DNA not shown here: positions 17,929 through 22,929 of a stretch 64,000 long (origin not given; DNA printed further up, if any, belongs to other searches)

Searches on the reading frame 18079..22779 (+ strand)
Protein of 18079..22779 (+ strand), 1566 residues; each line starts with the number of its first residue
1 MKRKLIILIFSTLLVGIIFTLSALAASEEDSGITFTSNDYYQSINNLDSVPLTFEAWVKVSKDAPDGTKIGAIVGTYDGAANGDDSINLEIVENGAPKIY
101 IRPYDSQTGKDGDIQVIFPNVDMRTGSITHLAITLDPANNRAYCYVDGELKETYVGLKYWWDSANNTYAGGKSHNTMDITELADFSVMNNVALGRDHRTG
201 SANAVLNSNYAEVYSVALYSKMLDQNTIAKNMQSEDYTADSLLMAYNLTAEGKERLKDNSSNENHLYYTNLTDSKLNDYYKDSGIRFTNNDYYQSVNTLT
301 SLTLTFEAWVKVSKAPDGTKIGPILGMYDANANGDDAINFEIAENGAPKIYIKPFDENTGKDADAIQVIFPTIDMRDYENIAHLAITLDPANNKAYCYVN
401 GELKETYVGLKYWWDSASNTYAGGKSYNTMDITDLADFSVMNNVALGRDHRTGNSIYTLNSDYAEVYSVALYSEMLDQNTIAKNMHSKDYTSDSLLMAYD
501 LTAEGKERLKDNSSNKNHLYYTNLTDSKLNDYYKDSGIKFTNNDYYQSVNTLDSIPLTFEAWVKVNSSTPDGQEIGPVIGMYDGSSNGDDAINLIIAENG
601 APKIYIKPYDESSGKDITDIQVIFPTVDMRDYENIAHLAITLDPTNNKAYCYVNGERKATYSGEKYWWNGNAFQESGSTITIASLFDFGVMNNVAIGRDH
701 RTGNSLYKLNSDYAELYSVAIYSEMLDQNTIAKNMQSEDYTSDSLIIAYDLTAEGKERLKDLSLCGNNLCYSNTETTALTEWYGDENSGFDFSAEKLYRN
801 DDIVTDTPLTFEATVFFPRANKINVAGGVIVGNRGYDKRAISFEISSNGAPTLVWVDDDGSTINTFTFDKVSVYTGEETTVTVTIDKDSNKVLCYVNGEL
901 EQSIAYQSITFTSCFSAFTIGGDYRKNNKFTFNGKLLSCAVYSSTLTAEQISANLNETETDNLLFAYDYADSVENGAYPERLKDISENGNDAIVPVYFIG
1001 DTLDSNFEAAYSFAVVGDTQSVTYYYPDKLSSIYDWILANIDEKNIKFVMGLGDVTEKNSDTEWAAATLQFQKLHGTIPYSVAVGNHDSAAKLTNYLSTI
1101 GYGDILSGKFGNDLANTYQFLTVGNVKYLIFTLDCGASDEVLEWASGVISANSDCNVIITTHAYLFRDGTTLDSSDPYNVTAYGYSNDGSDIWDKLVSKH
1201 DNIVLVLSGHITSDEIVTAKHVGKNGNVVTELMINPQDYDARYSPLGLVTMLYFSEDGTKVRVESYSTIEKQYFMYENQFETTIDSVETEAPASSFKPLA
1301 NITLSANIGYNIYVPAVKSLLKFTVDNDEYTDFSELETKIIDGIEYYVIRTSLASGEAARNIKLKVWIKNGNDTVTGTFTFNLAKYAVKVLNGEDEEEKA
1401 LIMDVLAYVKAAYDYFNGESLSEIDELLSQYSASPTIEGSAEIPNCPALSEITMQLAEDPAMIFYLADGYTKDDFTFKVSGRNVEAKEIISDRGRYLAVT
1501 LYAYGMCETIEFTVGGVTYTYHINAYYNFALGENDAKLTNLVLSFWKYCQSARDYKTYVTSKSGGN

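Call 11: search_protein_families(library=pfam, proteins=[window:18079-22779:+], max_evalue=0.001)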
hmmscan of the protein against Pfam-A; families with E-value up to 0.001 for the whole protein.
window:18079-22779:+ (1566 aa): 2 families
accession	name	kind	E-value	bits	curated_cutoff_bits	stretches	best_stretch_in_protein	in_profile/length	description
PF13385.13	Laminin_G_3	-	2.4e-40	138.6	27.6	4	823-952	30-151/151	Concanavalin A-like lectin/glucanases superfamily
PF00149.33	Metallophos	-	1.6e-07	32.4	21.5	1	1012-1211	2-188/191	Calcineurin-like phosphoesterase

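Call 79: search_protein_families(library=padloc, proteins=[window:18079-22779:+], max_evalue=0.00001)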
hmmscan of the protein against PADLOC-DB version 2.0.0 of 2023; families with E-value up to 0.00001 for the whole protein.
window:18079-22779:+ (1566 aa): 0 families
